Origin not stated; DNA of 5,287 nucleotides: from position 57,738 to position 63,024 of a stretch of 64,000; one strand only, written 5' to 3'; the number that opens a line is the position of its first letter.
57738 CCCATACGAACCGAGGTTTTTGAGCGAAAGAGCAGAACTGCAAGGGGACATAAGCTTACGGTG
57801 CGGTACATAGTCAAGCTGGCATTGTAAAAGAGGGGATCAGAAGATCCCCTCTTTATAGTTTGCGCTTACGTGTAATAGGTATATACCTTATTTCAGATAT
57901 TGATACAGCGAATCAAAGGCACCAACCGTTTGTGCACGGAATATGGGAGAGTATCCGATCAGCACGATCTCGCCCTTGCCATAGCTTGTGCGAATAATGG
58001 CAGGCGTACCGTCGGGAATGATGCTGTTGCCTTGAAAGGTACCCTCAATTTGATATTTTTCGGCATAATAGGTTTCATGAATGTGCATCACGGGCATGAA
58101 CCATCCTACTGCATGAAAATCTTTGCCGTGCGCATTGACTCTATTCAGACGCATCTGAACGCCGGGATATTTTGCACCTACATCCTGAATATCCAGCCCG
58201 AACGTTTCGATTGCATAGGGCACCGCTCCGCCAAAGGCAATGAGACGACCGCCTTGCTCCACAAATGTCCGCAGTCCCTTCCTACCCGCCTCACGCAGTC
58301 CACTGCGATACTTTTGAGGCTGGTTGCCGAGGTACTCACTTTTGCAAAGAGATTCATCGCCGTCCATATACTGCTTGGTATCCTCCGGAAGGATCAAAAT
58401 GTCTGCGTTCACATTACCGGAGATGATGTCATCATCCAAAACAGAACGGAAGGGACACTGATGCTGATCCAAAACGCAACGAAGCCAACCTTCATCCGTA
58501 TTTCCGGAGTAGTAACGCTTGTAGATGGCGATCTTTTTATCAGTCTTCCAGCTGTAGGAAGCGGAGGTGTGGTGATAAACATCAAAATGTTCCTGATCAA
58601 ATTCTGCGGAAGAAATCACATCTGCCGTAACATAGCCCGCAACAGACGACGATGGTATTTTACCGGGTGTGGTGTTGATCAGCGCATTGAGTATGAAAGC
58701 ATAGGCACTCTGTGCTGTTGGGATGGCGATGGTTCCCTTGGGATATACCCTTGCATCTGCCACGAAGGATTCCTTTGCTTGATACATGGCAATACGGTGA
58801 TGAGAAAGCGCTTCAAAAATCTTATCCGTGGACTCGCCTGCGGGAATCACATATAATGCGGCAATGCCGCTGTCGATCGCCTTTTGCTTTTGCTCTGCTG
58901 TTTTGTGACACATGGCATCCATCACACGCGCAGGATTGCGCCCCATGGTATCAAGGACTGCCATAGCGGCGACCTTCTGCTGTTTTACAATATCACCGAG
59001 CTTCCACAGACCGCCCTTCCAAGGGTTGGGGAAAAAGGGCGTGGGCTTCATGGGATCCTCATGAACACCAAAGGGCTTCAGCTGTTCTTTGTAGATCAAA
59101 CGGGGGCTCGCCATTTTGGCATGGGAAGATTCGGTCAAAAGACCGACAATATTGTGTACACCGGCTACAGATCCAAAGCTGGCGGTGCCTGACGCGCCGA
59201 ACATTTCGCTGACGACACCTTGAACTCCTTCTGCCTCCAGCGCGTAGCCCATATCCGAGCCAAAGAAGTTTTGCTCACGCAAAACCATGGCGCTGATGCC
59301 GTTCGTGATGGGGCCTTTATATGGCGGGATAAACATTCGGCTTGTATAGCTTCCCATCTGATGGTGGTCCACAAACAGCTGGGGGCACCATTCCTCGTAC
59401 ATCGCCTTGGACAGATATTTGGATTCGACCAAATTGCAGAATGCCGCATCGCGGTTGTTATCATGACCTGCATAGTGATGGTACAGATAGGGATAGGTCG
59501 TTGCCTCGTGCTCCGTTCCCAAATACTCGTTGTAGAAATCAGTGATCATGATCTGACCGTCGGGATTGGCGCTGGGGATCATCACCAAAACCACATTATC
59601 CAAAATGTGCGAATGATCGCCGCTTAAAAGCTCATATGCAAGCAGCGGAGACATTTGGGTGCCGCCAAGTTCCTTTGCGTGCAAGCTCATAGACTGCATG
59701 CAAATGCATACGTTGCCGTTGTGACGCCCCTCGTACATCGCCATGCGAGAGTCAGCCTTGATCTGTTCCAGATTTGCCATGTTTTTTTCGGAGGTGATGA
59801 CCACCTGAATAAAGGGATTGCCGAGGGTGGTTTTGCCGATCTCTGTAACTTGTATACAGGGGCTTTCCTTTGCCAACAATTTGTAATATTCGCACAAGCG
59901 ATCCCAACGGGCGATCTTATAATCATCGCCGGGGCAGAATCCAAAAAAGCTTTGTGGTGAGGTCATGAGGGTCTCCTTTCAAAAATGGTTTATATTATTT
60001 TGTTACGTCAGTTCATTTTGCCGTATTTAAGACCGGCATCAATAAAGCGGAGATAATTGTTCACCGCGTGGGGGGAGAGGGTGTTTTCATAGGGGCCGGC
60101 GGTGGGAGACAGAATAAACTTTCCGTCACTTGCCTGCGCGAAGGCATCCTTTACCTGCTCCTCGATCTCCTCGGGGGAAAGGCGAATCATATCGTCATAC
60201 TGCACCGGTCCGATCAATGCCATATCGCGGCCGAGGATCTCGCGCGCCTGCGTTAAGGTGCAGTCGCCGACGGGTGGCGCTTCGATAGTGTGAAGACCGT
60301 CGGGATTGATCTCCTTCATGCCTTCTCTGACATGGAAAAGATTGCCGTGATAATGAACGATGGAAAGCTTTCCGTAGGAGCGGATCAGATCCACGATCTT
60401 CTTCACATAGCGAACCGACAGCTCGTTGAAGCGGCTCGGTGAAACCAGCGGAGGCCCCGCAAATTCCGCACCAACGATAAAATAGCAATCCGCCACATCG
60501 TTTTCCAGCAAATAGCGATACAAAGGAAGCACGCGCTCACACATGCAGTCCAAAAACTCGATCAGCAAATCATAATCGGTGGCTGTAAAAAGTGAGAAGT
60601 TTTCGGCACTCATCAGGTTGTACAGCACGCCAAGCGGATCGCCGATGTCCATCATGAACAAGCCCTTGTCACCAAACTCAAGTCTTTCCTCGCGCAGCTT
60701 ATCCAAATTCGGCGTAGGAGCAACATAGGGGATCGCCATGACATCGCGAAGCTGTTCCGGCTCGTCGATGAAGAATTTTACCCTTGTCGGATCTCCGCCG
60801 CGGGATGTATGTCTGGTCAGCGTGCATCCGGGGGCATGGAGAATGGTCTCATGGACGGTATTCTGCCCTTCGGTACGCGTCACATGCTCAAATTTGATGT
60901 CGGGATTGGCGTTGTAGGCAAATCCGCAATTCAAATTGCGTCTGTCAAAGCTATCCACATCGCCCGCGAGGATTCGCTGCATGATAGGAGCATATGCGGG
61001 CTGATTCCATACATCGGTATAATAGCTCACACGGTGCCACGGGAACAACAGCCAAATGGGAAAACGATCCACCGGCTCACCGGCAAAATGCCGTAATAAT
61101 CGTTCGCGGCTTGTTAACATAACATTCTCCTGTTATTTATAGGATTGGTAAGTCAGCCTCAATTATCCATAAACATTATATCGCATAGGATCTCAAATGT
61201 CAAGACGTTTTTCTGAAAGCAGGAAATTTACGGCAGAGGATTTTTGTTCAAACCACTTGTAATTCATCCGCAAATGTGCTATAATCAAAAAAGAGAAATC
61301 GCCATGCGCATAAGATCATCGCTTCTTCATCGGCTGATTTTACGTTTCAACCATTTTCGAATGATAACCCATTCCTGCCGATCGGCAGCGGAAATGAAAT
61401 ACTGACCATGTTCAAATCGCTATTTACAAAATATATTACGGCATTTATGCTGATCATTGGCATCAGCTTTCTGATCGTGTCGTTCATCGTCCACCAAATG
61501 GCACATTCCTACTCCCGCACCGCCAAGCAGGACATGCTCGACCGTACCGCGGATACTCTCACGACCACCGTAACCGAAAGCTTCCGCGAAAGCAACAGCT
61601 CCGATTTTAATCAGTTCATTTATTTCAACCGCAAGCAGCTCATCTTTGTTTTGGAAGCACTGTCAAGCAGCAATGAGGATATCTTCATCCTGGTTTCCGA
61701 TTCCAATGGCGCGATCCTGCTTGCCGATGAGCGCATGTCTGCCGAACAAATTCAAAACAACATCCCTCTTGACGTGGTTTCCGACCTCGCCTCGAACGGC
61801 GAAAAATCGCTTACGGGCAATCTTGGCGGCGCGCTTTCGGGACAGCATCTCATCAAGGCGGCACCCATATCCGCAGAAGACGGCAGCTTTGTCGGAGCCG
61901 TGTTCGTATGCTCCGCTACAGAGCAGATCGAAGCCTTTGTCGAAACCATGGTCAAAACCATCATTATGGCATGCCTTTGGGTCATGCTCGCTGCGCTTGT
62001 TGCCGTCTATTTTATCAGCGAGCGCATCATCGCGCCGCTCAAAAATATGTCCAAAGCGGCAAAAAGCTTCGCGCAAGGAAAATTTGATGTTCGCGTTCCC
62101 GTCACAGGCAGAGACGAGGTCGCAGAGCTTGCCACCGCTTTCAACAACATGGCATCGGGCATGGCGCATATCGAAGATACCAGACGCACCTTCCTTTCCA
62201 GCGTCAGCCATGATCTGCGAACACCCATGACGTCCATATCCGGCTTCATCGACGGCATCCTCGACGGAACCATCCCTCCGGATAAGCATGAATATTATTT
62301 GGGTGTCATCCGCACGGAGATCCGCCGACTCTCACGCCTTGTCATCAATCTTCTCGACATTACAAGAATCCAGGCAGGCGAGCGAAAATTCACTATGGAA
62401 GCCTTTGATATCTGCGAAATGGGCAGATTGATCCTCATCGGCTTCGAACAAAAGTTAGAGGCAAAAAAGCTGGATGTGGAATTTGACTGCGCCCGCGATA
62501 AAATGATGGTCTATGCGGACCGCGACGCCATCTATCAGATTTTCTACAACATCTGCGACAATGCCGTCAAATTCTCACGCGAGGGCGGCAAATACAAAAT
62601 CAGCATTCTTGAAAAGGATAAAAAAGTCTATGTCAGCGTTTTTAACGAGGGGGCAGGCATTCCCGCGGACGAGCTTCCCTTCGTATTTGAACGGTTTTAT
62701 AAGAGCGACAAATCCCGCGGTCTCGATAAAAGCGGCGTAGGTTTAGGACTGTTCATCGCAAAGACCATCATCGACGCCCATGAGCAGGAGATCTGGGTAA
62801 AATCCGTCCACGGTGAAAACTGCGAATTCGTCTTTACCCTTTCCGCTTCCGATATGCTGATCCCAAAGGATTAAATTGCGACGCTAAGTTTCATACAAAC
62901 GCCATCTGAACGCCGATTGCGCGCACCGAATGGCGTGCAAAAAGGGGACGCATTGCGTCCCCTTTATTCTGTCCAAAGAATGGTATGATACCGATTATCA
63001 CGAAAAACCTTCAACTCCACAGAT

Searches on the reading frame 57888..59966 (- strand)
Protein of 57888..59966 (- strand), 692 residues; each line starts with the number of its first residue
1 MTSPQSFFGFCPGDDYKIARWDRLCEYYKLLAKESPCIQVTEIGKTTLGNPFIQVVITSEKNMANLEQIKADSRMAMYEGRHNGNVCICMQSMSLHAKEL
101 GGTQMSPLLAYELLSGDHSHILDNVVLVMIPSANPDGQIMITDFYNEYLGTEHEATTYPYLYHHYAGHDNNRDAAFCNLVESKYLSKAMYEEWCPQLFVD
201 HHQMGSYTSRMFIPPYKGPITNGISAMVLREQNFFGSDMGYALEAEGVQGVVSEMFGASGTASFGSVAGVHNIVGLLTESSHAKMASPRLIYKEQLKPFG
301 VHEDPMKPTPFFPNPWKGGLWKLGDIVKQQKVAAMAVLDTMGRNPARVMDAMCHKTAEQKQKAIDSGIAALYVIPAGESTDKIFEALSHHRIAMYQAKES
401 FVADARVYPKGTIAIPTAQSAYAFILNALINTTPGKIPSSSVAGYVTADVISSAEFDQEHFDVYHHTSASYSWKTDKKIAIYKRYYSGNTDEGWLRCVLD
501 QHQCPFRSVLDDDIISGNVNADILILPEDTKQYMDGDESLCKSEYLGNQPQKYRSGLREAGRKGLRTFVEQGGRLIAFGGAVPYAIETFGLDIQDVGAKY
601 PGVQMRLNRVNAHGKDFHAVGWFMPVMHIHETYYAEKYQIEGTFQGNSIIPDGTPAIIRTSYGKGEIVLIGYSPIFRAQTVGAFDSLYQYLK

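Call 36: search_protein_families(library=pfam, proteins=[window:57888-59966:-])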
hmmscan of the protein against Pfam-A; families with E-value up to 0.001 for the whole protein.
window:57888-59966:- (692 aa): 1 family
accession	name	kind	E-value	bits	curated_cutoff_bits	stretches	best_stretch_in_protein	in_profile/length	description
PF00246.29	Peptidase_M14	-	7.3e-09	36.1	21.6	1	26-143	3-108/286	Zinc carboxypeptidase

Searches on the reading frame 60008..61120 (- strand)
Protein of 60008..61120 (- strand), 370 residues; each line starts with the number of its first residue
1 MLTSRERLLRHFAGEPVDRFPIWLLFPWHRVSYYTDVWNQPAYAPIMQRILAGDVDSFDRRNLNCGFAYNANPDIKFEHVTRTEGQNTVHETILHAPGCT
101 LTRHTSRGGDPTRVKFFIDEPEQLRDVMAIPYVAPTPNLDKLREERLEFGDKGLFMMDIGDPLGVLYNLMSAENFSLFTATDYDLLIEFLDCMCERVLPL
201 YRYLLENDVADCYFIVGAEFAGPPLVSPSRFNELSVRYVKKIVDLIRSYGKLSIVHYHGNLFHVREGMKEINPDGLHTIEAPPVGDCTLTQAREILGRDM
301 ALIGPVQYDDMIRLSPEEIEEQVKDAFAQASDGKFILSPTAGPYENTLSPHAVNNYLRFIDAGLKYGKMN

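Call 36: search_protein_families(library=pfam, proteins=[window:60008-61120:-])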
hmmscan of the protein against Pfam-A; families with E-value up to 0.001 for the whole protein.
window:60008-61120:- (370 aa): 1 family
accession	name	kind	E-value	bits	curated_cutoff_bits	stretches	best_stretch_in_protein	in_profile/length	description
PF01208.23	URO-D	-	6.5e-18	65.3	23.9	1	93-342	77-326/346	Uroporphyrinogen decarboxylase (URO-D)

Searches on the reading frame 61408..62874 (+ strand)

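Call 36: search_protein_families(library=pfam, proteins=[window:61408-62874:+])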
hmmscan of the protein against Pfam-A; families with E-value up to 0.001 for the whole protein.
window:61408-62874:+ (488 aa): 3 families
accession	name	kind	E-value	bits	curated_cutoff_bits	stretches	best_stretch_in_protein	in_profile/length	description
PF02518.31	HATPase_c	-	1.9e-23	83.5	26.4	1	371-479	2-108/111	Histidine kinase-, DNA gyrase B-, and HSP90-like ATPase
PF00512.31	HisKA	-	7e-17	61.7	26.9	1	259-324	2-66/66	His Kinase A (phospho-acceptor) domain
PF00672.30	HAMP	-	8.9e-15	55.2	25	1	203-249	2-48/53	HAMP domain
